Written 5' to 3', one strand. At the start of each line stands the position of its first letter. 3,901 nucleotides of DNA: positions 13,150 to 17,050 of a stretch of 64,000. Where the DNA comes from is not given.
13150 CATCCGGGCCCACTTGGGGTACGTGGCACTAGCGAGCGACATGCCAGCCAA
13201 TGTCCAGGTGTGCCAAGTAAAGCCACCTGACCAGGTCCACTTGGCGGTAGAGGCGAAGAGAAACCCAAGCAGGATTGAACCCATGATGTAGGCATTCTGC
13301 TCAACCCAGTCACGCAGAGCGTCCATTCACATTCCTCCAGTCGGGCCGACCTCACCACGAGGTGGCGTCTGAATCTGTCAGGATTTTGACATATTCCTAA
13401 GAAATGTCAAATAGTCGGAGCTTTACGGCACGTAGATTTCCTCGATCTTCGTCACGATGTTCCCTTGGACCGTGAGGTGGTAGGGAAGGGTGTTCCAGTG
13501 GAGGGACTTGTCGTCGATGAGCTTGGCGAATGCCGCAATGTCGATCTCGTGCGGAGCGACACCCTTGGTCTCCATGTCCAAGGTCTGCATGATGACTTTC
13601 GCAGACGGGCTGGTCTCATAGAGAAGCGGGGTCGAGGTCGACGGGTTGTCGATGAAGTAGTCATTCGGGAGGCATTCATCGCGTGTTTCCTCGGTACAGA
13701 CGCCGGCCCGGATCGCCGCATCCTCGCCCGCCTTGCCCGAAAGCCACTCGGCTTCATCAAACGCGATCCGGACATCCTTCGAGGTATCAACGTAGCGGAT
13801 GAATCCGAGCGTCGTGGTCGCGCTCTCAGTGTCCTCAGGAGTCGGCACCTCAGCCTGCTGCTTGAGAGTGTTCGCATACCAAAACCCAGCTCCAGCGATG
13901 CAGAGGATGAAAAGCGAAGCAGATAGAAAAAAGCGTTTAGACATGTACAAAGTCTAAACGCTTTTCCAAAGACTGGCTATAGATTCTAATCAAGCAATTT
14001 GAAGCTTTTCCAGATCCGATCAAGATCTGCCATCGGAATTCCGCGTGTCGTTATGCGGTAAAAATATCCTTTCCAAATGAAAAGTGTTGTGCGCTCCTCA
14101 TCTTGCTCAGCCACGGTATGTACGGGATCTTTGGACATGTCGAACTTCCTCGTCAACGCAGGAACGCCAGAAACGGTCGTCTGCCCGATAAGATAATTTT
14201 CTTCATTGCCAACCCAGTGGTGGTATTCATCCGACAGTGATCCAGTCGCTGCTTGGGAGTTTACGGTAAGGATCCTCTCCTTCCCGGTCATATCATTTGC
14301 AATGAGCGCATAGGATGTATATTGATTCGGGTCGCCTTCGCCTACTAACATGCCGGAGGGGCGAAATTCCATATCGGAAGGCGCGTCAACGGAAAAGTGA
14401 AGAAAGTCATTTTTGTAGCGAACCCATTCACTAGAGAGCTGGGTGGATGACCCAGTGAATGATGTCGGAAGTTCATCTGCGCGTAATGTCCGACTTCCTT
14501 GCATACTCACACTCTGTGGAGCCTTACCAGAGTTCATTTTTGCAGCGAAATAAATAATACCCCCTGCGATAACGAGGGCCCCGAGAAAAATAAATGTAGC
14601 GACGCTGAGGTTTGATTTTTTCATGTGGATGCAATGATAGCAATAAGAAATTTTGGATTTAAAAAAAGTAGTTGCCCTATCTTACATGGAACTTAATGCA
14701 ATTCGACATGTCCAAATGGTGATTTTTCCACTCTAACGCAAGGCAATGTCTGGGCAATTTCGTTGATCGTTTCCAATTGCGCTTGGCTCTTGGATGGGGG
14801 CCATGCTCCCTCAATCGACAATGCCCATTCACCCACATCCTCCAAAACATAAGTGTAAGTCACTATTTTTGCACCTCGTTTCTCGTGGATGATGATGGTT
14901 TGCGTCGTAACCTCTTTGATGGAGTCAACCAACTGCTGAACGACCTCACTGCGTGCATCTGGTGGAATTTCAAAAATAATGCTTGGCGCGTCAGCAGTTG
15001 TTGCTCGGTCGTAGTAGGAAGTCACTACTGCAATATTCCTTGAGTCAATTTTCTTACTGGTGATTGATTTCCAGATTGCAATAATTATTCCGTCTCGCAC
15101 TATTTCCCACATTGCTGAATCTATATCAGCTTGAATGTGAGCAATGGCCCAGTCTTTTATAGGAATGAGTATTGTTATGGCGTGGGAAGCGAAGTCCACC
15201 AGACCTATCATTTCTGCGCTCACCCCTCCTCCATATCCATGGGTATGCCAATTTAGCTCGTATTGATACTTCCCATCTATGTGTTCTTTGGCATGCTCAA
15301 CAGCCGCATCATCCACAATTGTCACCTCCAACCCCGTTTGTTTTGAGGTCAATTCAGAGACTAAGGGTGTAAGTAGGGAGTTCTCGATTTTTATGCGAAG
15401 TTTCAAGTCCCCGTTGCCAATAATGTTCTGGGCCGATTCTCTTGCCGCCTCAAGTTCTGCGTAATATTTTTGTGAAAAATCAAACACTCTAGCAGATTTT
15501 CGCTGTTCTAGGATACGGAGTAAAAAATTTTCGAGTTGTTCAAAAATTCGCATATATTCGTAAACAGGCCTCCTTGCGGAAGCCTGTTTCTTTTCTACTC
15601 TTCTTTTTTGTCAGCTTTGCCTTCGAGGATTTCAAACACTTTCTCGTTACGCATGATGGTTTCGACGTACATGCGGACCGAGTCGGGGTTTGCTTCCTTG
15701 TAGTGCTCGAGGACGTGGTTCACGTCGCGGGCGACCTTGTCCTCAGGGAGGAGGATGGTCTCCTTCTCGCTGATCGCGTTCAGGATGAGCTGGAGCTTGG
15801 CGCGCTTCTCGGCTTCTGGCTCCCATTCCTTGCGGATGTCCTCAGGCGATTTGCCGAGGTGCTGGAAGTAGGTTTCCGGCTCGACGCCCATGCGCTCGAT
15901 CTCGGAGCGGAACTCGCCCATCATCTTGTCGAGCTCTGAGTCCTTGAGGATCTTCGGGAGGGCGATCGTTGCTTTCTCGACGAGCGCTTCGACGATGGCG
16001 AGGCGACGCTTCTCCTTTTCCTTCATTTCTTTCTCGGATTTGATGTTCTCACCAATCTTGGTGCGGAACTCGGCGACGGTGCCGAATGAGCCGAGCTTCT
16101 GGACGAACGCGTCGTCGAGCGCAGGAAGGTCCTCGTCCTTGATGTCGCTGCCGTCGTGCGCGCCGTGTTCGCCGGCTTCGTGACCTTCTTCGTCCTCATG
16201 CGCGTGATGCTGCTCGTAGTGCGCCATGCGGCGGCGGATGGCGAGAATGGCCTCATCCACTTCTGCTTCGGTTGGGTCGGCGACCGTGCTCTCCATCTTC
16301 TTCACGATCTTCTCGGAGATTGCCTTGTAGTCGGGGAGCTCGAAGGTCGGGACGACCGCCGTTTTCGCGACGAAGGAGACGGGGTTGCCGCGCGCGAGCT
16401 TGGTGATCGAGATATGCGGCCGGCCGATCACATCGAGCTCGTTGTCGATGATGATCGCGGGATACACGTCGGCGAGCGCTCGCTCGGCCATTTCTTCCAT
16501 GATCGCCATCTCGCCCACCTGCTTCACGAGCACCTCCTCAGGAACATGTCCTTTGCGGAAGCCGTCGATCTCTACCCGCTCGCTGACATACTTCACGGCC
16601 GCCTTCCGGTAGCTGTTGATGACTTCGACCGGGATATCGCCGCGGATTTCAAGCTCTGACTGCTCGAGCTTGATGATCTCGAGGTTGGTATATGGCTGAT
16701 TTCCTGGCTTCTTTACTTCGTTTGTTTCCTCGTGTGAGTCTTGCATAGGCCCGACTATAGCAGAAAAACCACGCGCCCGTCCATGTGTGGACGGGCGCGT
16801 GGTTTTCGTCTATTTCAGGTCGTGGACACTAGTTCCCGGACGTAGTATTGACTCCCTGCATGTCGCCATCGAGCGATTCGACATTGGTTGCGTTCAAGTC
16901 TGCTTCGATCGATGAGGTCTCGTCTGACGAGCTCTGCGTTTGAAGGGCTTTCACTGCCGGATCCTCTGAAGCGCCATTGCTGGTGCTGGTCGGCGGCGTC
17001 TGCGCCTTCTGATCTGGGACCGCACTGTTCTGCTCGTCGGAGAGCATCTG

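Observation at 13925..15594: A low-GC two-gene island is bounded by perfect hairpins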

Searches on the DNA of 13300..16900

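Call 92: search_rna_families(source=window, start=13300, end=16900, threshold=evalue, max_evalue=1)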
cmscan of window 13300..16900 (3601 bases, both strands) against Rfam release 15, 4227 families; matches with E-value up to 1: 0.
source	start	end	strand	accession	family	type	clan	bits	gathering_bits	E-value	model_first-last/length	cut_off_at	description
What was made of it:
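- Tried and rejected: Rfam finds nothing in 13300-16900 (call 92).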

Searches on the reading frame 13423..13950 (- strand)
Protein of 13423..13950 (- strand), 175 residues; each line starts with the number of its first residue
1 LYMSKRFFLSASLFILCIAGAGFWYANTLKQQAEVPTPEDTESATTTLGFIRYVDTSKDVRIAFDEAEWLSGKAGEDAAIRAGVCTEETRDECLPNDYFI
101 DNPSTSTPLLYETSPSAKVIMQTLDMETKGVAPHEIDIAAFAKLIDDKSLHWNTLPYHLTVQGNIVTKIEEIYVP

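Call 4: search_protein_families(library=pfam, proteins=[window:13423-13950:-], max_evalue=1)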
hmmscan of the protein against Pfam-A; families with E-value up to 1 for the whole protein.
window:13423-13950:- (175 aa): 0 families

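Call 6: search_protein_families(library=ncbifam, proteins=[window:13423-13950:-], max_evalue=1)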
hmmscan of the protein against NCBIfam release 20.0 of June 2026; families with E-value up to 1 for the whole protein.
window:13423-13950:- (175 aa): 0 families

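Call 36: search_protein_families(library=phrogs, proteins=[window:13423-13944:-], max_evalue=0.1)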
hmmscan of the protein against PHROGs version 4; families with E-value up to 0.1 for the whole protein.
window:13423-13944:- (173 aa): 0 families

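Call 42: find_encoding_contigs(protein=window:13423-13944:-, flank=6000, max_places=10)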
Protein window:13423-13944:- (173 aa): 1 contig read that carries it; 1 place shown.
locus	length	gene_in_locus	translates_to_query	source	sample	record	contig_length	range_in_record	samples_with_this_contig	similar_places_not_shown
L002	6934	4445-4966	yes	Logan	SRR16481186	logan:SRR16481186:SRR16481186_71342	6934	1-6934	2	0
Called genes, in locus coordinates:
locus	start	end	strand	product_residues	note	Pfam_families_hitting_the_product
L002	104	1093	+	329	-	-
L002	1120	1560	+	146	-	-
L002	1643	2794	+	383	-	PF05697:Trigger_N, PF05698:Trigger_C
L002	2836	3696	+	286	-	-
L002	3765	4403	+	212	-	-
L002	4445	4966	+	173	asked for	-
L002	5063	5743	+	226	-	-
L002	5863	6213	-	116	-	PF01906:YbjQ_1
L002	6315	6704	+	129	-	-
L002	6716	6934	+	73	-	?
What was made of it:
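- Tried and rejected: An exact look-up of g13423 returned only the same contig (call 42).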

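Call 57: search_protein_families(library=pfam, proteins=[L036:2870-3934:+], max_evalue=1)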
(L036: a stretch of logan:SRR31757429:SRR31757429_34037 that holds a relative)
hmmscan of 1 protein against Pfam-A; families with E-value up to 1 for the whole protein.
L036:2870-3934:+ (354 aa): 0 families

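Call 58: search_protein_families(library=padloc, proteins=[L036:2870-3934:+], max_evalue=1)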
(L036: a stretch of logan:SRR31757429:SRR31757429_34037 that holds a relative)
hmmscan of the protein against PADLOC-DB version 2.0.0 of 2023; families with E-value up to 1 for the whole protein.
L036:2870-3934:+ (354 aa): 0 families

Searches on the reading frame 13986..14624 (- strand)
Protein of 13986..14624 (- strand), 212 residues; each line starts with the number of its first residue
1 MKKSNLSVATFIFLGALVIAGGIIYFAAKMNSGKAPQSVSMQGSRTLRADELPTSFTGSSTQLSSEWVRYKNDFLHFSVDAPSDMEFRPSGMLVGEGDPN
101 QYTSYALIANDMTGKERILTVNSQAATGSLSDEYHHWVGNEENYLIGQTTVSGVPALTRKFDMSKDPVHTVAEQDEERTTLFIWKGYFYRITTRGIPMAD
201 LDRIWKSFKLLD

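Call 4: search_protein_families(library=pfam, proteins=[window:13986-14624:-], max_evalue=1)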
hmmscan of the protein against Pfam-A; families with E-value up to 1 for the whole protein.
window:13986-14624:- (212 aa): 1 family
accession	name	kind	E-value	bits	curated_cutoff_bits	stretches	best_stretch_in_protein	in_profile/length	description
PF25581.1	AsqO_C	-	0.012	16.1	27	1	59-161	28-130/131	AsqO-like, C-terminal domain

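Call 5: search_protein_families(library=padloc, proteins=[window:13986-14624:-], max_evalue=1)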
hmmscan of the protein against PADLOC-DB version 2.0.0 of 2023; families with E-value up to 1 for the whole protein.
window:13986-14624:- (212 aa): 0 families
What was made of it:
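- PADLOC gave no significant hit (call 5).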

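Call 6: search_protein_families(library=ncbifam, proteins=[window:13986-14624:-], max_evalue=1)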
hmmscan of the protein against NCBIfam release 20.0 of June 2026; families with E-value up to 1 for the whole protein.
window:13986-14624:- (212 aa): 0 families

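Call 11: find_homologous_proteins(query=window:13986-14624:-, max_evalue=0.01)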
Query window:13986-14624:- (212 aa): 2 proteins with E <= 0.01 among 142 candidates.
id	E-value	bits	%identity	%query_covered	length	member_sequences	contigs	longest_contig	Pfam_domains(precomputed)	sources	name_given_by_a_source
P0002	9.6e-138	474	100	100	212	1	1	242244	-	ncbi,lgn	-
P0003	8.6e-68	246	54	100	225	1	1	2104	-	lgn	-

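Call 14: find_encoding_contigs(protein=P0003, flank=5000)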
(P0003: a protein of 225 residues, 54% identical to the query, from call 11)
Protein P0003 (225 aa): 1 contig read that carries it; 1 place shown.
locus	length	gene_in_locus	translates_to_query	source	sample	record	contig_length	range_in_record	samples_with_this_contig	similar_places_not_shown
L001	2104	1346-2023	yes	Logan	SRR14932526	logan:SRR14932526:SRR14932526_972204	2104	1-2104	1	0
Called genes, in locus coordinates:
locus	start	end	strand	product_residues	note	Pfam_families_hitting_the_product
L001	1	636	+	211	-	?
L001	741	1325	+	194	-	-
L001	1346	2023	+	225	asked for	-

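Call 19: search_protein_families(library=pfam, proteins=[L001:729-1325:+, L001:1385-2023:+], max_evalue=1)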
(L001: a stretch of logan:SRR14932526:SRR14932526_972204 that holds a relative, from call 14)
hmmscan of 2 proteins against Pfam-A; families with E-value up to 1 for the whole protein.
L001:729-1325:+ (198 aa): 0 families

L001:1385-2023:+ (212 aa): 0 families

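Call 36: search_protein_families(library=phrogs, proteins=[window:13986-14624:-, L001:729-1325:+], max_evalue=0.1)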
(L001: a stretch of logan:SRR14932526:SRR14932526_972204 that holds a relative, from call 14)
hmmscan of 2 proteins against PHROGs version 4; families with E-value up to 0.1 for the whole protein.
window:13986-14624:- (212 aa): 0 families

L001:729-1325:+ (198 aa): 0 families

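Call 57: search_protein_families(library=pfam, proteins=[L036:2870-3934:+], max_evalue=1)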
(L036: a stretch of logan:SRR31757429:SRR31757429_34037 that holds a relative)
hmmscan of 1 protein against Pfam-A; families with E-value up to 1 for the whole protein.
L036:2870-3934:+ (354 aa): 0 families

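Call 58: search_protein_families(library=padloc, proteins=[L036:2870-3934:+, L001:741-1325:+, L001:1385-2023:+], max_evalue=1)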
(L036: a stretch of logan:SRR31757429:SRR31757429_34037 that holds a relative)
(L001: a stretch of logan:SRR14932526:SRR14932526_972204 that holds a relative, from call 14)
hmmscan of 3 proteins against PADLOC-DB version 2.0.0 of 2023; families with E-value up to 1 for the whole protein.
L036:2870-3934:+ (354 aa): 0 families

L001:741-1325:+ (194 aa): 0 families

L001:1385-2023:+ (212 aa): 1 family
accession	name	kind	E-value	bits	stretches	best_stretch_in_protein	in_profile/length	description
PDLC01798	CARF1--CARF_HEPN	-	0.021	11.9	1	7-59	95-144/396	-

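Call 71: find_related_loci(query=A4, collection=viral_contigs, flank=5000)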
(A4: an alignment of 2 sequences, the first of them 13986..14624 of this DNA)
Query A4 (212 aa) in viral_contigs; peptide patterns used: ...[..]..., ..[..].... (x = any residue, [..] = any of these).
186 stretches matched a pattern, but none encodes a relative of the query by tblastn (E <= 1e-3).

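Call 73: search_solved_structures(query=A4, max_evalue=1)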
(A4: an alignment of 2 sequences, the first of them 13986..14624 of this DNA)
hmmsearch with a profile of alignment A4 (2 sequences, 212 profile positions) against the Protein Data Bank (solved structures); distinct sequences matched with E-value up to 1: 1.
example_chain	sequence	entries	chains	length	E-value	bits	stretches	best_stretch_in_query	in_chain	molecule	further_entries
6qvk_1A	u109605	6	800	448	0.59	12.7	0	67-151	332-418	Major capsid protein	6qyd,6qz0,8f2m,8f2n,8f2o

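Call 75: search_solved_structures(query=L001:741-1325:+, max_evalue=1)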
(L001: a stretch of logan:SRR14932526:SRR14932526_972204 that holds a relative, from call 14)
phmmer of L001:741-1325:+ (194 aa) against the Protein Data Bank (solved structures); distinct sequences matched with E-value up to 1: 1.
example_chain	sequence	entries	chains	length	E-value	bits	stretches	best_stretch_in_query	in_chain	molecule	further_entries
8hpd_B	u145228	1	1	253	0.76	12.5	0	64-132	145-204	siphonaxanthin chlorophyll a/b binding light-harvesting complex II, Bry-Lhcb3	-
